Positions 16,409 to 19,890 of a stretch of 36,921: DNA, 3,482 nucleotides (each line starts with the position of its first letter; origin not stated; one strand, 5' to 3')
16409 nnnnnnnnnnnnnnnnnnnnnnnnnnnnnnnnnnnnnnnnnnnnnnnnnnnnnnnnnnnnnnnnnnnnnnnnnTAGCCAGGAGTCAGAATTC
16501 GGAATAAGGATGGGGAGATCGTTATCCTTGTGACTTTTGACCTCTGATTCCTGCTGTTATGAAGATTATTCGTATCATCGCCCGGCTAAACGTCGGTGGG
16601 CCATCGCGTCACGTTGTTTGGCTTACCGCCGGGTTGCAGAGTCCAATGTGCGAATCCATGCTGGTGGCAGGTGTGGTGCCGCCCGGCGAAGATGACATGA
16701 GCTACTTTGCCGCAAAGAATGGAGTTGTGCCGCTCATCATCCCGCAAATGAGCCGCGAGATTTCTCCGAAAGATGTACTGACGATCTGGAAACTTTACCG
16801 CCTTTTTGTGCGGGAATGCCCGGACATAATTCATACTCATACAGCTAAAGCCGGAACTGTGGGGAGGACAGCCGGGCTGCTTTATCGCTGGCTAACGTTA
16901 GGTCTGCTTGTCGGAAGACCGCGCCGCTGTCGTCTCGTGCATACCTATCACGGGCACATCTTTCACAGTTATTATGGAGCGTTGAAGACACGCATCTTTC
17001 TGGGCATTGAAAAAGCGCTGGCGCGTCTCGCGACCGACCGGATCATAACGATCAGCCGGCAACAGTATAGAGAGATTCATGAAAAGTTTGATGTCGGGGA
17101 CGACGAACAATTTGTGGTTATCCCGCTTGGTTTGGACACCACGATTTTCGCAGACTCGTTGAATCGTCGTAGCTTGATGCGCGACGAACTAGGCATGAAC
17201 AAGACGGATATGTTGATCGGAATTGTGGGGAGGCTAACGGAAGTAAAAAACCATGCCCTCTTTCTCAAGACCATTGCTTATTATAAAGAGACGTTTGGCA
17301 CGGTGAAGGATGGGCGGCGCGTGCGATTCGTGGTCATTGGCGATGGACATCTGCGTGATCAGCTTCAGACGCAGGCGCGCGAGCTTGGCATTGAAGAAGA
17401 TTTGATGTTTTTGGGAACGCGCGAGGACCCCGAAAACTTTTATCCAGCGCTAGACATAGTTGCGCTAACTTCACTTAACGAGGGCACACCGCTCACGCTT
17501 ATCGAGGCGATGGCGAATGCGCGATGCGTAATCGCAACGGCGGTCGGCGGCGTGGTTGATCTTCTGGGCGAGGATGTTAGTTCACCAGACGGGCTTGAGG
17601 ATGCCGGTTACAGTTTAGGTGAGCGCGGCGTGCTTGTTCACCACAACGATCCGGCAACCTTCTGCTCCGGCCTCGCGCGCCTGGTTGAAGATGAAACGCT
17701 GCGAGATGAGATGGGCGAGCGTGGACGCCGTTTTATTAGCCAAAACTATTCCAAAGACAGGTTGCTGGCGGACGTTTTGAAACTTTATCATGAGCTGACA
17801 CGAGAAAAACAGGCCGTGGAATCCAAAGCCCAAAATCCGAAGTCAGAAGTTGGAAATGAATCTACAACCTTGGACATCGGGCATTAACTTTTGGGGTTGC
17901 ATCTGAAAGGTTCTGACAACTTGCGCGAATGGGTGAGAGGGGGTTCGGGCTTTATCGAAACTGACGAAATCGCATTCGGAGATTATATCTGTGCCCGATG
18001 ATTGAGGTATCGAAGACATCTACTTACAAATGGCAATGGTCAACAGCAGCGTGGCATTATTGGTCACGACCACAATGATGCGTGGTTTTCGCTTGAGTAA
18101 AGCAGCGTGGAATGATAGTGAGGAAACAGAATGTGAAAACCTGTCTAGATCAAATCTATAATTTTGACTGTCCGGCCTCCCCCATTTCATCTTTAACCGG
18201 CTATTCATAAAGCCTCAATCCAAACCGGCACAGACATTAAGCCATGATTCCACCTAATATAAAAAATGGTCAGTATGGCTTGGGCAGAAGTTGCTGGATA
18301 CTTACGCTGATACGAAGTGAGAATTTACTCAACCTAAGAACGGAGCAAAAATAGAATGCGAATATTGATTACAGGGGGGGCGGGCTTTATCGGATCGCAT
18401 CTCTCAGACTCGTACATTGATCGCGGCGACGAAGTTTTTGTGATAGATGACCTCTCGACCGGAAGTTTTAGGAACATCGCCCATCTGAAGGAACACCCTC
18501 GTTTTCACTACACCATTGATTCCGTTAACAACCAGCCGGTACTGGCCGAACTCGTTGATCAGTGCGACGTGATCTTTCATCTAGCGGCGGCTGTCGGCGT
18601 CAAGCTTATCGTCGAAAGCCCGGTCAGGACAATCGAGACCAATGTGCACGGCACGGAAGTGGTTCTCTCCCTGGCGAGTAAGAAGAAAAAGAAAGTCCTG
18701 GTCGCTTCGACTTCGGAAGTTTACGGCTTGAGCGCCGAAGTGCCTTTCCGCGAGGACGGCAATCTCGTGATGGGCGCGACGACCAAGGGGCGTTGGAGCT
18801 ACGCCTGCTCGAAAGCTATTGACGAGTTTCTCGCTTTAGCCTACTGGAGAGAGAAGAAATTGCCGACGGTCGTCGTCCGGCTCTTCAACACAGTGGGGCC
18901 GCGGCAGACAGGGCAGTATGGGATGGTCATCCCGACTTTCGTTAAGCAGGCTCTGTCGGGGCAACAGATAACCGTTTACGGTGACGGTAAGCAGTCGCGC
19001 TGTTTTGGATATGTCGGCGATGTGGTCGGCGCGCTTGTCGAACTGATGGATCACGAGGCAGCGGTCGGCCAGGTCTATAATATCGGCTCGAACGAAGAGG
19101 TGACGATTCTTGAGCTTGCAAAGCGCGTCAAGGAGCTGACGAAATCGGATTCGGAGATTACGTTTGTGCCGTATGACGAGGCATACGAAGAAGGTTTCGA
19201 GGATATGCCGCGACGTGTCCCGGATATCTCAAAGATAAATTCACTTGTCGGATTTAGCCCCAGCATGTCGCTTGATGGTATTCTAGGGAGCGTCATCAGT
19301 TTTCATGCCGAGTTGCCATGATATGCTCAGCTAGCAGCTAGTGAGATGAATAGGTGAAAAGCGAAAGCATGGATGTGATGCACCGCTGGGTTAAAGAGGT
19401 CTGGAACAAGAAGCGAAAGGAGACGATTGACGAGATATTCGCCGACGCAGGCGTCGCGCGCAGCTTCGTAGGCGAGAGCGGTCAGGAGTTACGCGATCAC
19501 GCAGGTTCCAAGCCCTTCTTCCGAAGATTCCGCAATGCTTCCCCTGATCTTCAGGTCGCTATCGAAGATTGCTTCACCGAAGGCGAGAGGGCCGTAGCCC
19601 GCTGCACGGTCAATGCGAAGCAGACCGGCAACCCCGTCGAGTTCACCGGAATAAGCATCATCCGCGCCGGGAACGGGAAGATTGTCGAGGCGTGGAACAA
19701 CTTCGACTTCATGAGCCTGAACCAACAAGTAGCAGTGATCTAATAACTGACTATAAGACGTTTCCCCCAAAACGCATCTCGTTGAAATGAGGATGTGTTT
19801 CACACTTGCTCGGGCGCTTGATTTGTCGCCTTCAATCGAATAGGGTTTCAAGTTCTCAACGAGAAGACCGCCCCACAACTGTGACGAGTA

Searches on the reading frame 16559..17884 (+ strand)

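Call 7: search_protein_families(library=pfam, proteins=[window:16559-17884:+], max_evalue=0.001)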
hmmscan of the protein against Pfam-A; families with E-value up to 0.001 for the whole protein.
window:16559-17884:+ (442 aa): 4 families
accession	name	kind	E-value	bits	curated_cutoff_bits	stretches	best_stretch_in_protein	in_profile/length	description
PF00534.26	Glycos_transf_1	-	3.9e-30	105.1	26.4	1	207-391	5-171/172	Glycosyl transferases group 1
PF13692.12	Glyco_trans_1_4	-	6.7e-25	88.4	27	1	219-378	3-142/142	Glycosyl transferases group 1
PF13439.12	Glyco_transf_4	-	1.2e-18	68.2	28.5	1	12-195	1-169/170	Glycosyltransferase Family 4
PF13579.12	Glyco_trans_4_4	-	6.4e-17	62.8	29.7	1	13-191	1-158/158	Glycosyl transferase 4-like domain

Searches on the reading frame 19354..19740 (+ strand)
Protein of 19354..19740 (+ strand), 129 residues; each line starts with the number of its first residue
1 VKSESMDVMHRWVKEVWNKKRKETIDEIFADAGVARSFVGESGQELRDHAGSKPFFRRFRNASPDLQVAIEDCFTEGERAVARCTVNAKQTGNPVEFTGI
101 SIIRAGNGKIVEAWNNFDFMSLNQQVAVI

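Call 7: search_protein_families(library=pfam, proteins=[window:19354-19740:+], max_evalue=0.001)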
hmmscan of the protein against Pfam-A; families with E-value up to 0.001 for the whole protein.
window:19354-19740:+ (129 aa): 2 families
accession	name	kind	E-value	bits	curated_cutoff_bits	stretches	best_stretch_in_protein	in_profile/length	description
PF07366.18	SnoaL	-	1.2e-19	70.8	28.4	1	9-125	3-125/126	SnoaL-like polyketide cyclase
PF12680.13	SnoaL_2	-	2.1e-17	64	27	1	11-112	3-101/102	SnoaL-like domain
